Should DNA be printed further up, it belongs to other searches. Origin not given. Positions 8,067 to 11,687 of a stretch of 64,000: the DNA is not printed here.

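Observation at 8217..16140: Tandem pair of giant paralogous DUF748/AsmA-like envelope proteins (about 1106 and 1507 aa) with shared end-modules and divergent cores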

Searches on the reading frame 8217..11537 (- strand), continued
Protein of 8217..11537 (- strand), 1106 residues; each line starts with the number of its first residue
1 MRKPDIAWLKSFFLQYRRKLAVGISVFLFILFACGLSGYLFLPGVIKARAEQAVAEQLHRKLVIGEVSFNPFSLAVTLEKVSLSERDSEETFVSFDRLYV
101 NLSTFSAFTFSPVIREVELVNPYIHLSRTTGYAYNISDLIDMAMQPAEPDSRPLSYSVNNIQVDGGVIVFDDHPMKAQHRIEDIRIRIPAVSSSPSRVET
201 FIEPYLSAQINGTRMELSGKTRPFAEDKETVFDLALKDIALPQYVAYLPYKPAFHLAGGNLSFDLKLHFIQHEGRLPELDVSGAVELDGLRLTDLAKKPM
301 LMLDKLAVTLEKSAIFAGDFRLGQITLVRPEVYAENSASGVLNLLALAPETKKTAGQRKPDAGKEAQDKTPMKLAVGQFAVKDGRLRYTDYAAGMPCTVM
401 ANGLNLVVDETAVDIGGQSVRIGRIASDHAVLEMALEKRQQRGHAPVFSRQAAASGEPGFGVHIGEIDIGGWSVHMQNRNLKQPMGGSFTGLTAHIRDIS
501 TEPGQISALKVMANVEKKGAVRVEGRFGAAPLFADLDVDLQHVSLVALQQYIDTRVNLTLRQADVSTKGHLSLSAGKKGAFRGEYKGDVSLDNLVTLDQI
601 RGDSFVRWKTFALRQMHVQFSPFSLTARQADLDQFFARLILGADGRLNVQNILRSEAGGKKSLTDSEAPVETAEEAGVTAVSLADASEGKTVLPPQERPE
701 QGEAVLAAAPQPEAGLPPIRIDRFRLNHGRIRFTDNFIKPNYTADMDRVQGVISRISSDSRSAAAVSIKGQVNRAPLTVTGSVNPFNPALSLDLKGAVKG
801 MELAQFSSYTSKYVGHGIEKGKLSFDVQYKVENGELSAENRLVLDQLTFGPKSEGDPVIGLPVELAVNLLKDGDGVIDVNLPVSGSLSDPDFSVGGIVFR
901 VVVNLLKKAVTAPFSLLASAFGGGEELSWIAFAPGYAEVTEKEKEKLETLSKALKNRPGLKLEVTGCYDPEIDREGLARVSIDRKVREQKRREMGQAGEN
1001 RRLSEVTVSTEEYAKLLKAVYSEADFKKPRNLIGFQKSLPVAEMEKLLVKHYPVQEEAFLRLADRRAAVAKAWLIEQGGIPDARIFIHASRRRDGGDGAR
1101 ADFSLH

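Call 31: find_related_loci(query=A2, collection=genome_contigs, flank=10000)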
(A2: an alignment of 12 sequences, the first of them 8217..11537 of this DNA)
Query A2 (1106 aa) in genome_contigs; peptide patterns used: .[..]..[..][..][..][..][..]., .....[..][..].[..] (x = any residue, [..] = any of these).
429 stretches matched a pattern; 421 encode a relative of the query (tblastn E <= 1e-3); the best 80 are kept; 80 distinct loci.
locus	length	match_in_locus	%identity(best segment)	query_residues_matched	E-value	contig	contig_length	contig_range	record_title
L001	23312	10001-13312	95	1-1106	0e+0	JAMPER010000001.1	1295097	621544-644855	MAG: Alistipes senegalensis isolate NALB_7823_7 Scaffold_#1__SCF_001__1294237_bp, whole genome shotgun sequence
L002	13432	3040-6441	66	1-1106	0e+0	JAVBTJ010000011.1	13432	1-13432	MAG: Oxalobacter sp. isolate EPI_MAG_00247 c_000013793906, whole genome shotgun sequence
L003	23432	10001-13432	64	1-1106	0e+0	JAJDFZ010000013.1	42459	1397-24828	Oxalobacter sp. OttesenSCG-928-P03 AH-928-P03_NODE_13, whole genome shotgun sequence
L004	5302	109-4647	62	1-1106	0e+0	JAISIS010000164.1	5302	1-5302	MAG: Burkholderiaceae bacterium isolate Hm464_bin7 k119_1576676, whole genome shotgun sequence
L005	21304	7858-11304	58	1-1106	0e+0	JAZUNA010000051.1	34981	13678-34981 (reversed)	MAG: Oxalobacter sp. isolate T1900044890_TS20190356.MAGScoT_cleanbin_000022 SGB_3252_k141_248144, whole genome shotgun s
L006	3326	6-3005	56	165-1106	0e+0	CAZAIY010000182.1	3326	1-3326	MAG TPA_asm: uncultured Oxalobacter sp. isolate SRP315200_co2_39 genome assembly, contig: NODE_60202_length_3326_cov_4.2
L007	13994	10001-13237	45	18-1106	0e+0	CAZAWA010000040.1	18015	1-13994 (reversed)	MAG TPA_asm: uncultured Oxalobacter sp. isolate SRP302447_co2_16 genome assembly, contig: NODE_8705_length_18015_cov_8.5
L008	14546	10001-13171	42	17-1105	0e+0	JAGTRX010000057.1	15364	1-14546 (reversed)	MAG: Proteobacteria bacterium isolate CTSoil_125 scaffold_1838, whole genome shotgun sequence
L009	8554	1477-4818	42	24-1105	0e+0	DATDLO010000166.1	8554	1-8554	MAG TPA_asm: Oxalicibacterium sp. isolate SMAG_U386 k141_724411, whole genome shotgun sequence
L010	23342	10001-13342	41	24-1105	0e+0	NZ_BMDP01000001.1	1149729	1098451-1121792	Oxalicibacterium solurbis strain CCM 7664 sequence1, whole genome shotgun sequence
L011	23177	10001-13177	40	18-1105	0e+0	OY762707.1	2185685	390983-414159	MAG: Burkholderiaceae bacterium isolate d4abc092-4a04-402c-a3e7-79a532c2a922 genome assembly, chromosome: 1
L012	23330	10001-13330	39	18-1105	0e+0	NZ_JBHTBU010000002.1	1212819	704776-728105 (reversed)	Herminiimonas glaciei strain CCUG 59859 GCM70025282_2, whole genome shotgun sequence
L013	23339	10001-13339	40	18-1105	0e+0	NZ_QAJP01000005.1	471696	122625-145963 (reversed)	Herminiimonas sp. KBW02 KBW2_CGATGT_contig_5, whole genome shotgun sequence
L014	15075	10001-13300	40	15-1105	0e+0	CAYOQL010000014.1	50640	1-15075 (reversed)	MAG TPA_asm: uncultured Herminiimonas sp. isolate SRP150892_co2_37 genome assembly, contig: NODE_726_length_50640_cov_21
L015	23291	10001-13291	40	18-1105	0e+0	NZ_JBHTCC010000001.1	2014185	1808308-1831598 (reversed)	Herminiimonas aquatilis strain CCUG 36956 GCM70025273_8, whole genome shotgun sequence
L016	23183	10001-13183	41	18-1106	0e+0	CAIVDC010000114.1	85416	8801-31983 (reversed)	MAG: uncultured Sterolibacterium sp. isolate MJ-time_bin-3476 genome assembly, contig: bin-3476:114/146, whole genome sh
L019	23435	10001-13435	41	3-1106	0e+0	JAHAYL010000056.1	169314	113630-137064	MAG: Oxalobacter sp. isolate MBin.057 k127_426506, whole genome shotgun sequence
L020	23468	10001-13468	39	2-1106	0e+0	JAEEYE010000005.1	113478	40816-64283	MAG: Oxalobacter sp. isolate Tb.RUG.538 NODE_371_length_113478_cov_1.467821, whole genome shotgun sequence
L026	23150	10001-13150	40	19-1106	0e+0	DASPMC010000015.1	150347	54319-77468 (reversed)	MAG TPA_asm: Noviherbaspirillum sp. isolate SMAG_U12082 k141_258214, whole genome shotgun sequence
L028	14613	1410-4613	40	9-1106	0e+0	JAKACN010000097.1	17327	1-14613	MAG: Proteobacteria bacterium isolate WH4.bin15 NODE_2706_length_17327_cov_1.158372, whole genome shotgun sequence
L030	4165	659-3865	39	18-1106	0e+0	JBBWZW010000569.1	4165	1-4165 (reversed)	MAG: Burkholderiales bacterium isolate Holy_399 scaffold_2426611, whole genome shotgun sequence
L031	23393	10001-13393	38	27-1106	0e+0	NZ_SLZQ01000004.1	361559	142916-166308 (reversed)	Paucimonas lemoignei strain DSM 7445 Ga0244659_104, whole genome shotgun sequence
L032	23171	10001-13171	40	23-1106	0e+0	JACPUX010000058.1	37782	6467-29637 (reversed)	MAG: Betaproteobacteria bacterium isolate NC_groundwater_769_Ag_S2p5_64_14 JBCH_GD18_4_SO25_S179_scaffold_623860, whole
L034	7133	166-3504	39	42-1106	0e+0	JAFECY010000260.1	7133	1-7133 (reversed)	MAG: Proteobacteria bacterium isolate SZAS-58 CK_MAG-82__260__length-7133, whole genome shotgun sequence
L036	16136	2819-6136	38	18-1106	0e+0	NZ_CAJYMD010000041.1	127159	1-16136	MAG: uncultured Oxalicibacterium sp. isolate S3C107984_SP36, whole genome shotgun sequence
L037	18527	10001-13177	39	17-1106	0e+0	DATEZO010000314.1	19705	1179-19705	MAG TPA_asm: Burkholderiaceae bacterium isolate SMAG_U8476 k141_33249, whole genome shotgun sequence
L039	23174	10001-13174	41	38-1106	0e+0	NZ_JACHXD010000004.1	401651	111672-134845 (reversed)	Pseudoduganella violacea strain CECT 8897 Ga0372442_04, whole genome shotgun sequence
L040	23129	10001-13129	40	38-1106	0e+0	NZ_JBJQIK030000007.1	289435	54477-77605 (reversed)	Massilia sp. SM-13 contig-100_6, whole genome shotgun sequence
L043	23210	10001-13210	40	25-1106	0e+0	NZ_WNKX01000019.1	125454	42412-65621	Massilia eburnea strain JCM 31587 NODE_19_length_125454_cov_38.896575_19, whole genome shotgun sequence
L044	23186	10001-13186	41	38-1106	0e+0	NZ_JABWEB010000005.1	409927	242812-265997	Massilia sp. BJB1822 5, whole genome shotgun sequence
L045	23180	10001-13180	40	30-1106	0e+0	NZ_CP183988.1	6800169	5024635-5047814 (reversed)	Pseudoduganella sp. R-43 chromosome, complete genome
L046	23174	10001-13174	40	30-1106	0e+0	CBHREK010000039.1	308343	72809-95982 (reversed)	MAG TPA_asm: uncultured Duganella sp. isolate ERR14722430_binner123_Refined_16 genome assembly, contig: ERZ27336829.1875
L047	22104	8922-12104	38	36-1106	0e+0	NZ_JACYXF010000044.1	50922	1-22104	Noviherbaspirillum malthae strain CC-AFH3 Scaffold43_1, whole genome shotgun sequence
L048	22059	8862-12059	40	30-1106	0e+0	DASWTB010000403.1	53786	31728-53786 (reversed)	MAG TPA_asm: Pseudoduganella sp. isolate SMAG_U3564 k141_147959, whole genome shotgun sequence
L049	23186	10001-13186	40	30-1106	0e+0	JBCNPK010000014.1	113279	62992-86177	MAG: Pseudoduganella sp. isolate SMAGNO151 Contig14, whole genome shotgun sequence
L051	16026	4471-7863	38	3-1106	0e+0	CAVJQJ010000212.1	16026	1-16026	Anaerovoracaceae bacterium isolate H07650-L1_cleanbin_000003 genome assembly, contig: Spades_H07650-L1_contig_808, whole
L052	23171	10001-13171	40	30-1106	0e+0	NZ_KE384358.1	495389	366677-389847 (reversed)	Pseudoduganella violaceinigra DSM 15887 H597DRAFT_scaffold00005.5, whole genome shotgun sequence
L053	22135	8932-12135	38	36-1106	0e+0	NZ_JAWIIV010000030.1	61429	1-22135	Noviherbaspirillum album strain CPCC 100848 Scaffold30, whole genome shotgun sequence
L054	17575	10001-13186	40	30-1106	0e+0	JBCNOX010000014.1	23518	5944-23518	MAG: Pseudoduganella sp. isolate SMAGNO138 Contig14, whole genome shotgun sequence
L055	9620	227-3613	38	3-1106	0e+0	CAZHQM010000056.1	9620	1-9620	MAG TPA_asm: uncultured Oxalobacter sp. isolate SRP350583_co1_551 genome assembly, contig: NODE_11889_length_9620_cov_6.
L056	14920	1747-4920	40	16-1106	0e+0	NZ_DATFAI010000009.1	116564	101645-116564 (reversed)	MAG: Noviherbaspirillum sp. isolate SMAG_U8497 k141_298468, whole genome shotgun sequence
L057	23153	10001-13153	39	30-1106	0e+0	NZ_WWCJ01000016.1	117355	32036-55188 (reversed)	Pseudoduganella guangdongensis strain DS3 NODE_16_length_117355_cov_29.443725_16, whole genome shotgun sequence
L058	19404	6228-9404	40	30-1106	0e+0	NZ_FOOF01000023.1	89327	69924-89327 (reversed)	Duganella sp. CF458, whole genome shotgun sequence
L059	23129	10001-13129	38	38-1106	0e+0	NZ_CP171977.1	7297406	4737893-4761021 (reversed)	Pseudoduganella sp. UC29_106 chromosome, complete genome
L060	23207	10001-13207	41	38-1106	0e+0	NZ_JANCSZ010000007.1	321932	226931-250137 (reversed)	Massilia sp. YIM B04103 Scaffold7, whole genome shotgun sequence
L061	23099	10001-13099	38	18-1106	0e+0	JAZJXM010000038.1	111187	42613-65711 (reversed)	MAG: Pseudomonadota bacterium isolate ADI_H1L2_2_122_18_3-bin017 ADIH1L22_B017_0_000000000038, whole genome shotgun sequ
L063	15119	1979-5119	39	38-1106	0e+0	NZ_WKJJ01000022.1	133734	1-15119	Pseudoduganella rivuli strain FT92W NODE_22_length_133734_cov_20.614421_22, whole genome shotgun sequence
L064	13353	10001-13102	38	38-1106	0e+0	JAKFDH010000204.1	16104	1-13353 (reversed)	MAG: Massilia sp. isolate LC042 contig-124_3190, whole genome shotgun sequence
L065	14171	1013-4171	38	18-1106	0e+0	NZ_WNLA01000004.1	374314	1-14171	Pseudoduganella ginsengisoli strain KCTC 42409 NODE_4_length_374314_cov_31.725263_4, whole genome shotgun sequence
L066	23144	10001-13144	38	30-1106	0e+0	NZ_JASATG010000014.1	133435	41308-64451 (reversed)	Pseudoduganella sp. OTU4001 14, whole genome shotgun sequence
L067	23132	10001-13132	39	38-1106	0e+0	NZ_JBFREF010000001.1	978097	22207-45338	Pseudoduganella sp. RAF19 SCAFFOLD_0, whole genome shotgun sequence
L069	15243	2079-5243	39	39-1106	0e+0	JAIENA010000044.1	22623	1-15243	MAG: Burkholderiaceae bacterium isolate co.spades.DASTOOL.1kb_009 c_000000438197, whole genome shotgun sequence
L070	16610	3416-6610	38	19-1106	0e+0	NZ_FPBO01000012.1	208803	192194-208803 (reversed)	Pseudoduganella namucuonensis strain CGMCC 1.11014, whole genome shotgun sequence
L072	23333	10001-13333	36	18-1106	0e+0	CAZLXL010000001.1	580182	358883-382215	MAG TPA_asm: uncultured Propionivibrio sp. isolate SRP239243_co2_9 genome assembly, contig: NODE_1_length_580182_cov_8.7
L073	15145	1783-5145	38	14-1106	0e+0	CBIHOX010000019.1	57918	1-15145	MAG TPA_asm: uncultured Pseudoduganella sp. isolate SRR18156199_binner23_Refined_8 genome assembly, contig: ERZ27336861.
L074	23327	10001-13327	39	6-1106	0e+0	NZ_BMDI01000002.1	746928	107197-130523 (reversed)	Oxalicibacterium faecigallinarum strain CCM 2767 sequence02, whole genome shotgun sequence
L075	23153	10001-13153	37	28-1106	0e+0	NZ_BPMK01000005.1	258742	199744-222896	Noviherbaspirillum aridicola strain NCCP-691 sequence05, whole genome shotgun sequence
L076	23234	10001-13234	39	1-1106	0e+0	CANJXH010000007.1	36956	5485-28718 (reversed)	MAG: Betaproteobacteria bacterium isolate RH-23may17-749 genome assembly, contig: RH-23may17-C7909, whole genome shotgun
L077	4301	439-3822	36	27-1106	0e+0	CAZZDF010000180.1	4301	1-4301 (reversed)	MAG TPA_asm: uncultured Propionivibrio sp. isolate binchicken_co41_224 genome assembly, contig: NODE_23403_length_4301_c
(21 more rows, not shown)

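Call 35: search_protein_representatives(protein=window:8217-11537:-)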
Query: 1106 residues. Proteins with E-value up to 0.001 (for the whole library): 10850; up to 1e-10: 7893; up to 1e-30: 4383. The best 150 are listed.
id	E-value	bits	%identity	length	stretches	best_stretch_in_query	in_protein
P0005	0.0e+00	1642.1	68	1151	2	1-723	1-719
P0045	0.0e+00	1028.8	48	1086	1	13-1105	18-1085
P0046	1.4e-262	890.7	37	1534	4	373-1098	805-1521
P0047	6.8e-257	871.9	43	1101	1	24-1091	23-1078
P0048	5.1e-252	855.7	41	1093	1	26-1105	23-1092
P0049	3.4e-249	846.4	42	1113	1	12-1100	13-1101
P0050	2.2e-243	827.1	42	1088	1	18-1105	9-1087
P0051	6.4e-240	815.7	41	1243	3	412-1099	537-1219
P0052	1.9e-235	800.8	40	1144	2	346-1105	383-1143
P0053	4.6e-232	789.7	41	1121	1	20-1092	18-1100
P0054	4.0e-231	786.6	42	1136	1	20-1095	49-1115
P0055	3.2e-230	783.6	39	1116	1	17-1093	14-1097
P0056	3.6e-223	760.2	39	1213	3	454-1097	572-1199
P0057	1.2e-213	728.7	50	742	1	380-1106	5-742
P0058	8.3e-212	722.6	37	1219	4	455-1098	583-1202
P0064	4.1e-195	667.3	38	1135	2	486-1088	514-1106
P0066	1.1e-194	666.0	38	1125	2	449-1106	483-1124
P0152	3.6e-171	588.1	33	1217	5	705-1106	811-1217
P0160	5.7e-170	584.1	34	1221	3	491-1106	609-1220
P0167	4.8e-169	581.0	36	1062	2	719-1091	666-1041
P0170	8.9e-169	580.1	38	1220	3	513-1106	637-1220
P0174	2.0e-168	579.0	34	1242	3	452-1106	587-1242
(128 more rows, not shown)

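Call 38: predict_structure(alignment_id=A1)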
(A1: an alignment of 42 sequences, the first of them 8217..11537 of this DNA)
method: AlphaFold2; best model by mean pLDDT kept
length: 1106 residues; sequences in the alignment: 42
mean_pLDDT: 79.8   pTM: 0.56
mean pLDDT of the five models: 79.8, 79.5, 76.8, 76.2, 75.4
residues with pLDDT >= 90: 351; 70-90: 539; 50-70: 129; < 50: 87
segments of 3 or more residues with pLDDT < 50: 1-3, 352-369, 442-457, 668-714
pLDDT, mean of each block of 10 residues (from residue 1): 51 59 77 80 86 85 89 87 87 94 82 91 91 84 72 82 94 87 92 74 90 88 86 89 82 86 93 89 95 87 94 90 95 86 75 40 38 90 93 86 95 88 95 86 42 46 93 91 83 93 89 91 92 92 86 82 94 79 93 91 91 95 93 94 80 63 62 30 29 34 31 65 95 82 89 90 91 92 80 89 83 81 90 83 85 71 71 76 75 64 58 61 65 83 81 77 86 83 80 63 67 78 73 63 80 80 88 85 85 74 80
secondary structure, 60 per line:
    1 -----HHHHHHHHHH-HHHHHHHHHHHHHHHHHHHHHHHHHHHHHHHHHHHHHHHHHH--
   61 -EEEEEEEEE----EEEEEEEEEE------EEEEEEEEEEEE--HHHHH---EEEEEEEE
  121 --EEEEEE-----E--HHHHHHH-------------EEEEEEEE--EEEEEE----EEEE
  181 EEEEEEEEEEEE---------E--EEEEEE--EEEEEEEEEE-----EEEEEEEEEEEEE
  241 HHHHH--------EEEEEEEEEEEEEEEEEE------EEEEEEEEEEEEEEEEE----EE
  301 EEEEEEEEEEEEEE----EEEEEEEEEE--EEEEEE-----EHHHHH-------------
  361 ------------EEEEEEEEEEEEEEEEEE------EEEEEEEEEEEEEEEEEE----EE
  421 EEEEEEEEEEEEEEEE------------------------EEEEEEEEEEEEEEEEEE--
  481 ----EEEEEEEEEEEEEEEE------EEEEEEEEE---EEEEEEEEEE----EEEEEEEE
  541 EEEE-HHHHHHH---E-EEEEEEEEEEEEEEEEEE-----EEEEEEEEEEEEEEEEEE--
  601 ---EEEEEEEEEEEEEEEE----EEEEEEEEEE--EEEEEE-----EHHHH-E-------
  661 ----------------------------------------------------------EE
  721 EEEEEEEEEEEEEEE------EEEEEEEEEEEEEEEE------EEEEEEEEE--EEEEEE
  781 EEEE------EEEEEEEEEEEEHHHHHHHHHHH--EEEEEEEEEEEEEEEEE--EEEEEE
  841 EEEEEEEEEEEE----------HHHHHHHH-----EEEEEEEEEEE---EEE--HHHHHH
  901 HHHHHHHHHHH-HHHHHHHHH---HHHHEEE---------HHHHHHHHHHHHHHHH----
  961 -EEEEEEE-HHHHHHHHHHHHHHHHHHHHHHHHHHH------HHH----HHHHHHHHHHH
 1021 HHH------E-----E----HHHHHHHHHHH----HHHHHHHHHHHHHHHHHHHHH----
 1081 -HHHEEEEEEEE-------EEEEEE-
elements in order (helices of 4 or more, strands of 3 or more residues): H6-15 H17-58 E62-70 E75-84 E91-102 H105-109 E113-120 E123-128 H137-143 E157-164 E167-172 E177-192 E205-210 E213-222 E228-240 H241-245 E254-271 E278-294 E299-314 E319-328 E331-336 H343-347 E373-390 E397-414 E419-436 E461-478 E485-500 E507-515 E519-528 E533-544 H546-552 E558-575 E581-598 E604-619 E624-633 E636-641 H648-651 E719-735 E742-757 E764-772 E775-784 E791-802 H803-813 E816-832 E835-852 H863-870 E876-886 E890-892 H895-911 H913-921 H925-928 E929-931 H941-956 E962-968 H970-996 H1010-1023 H1041-1051 H1056-1076 E1085-1092 E1100-1105
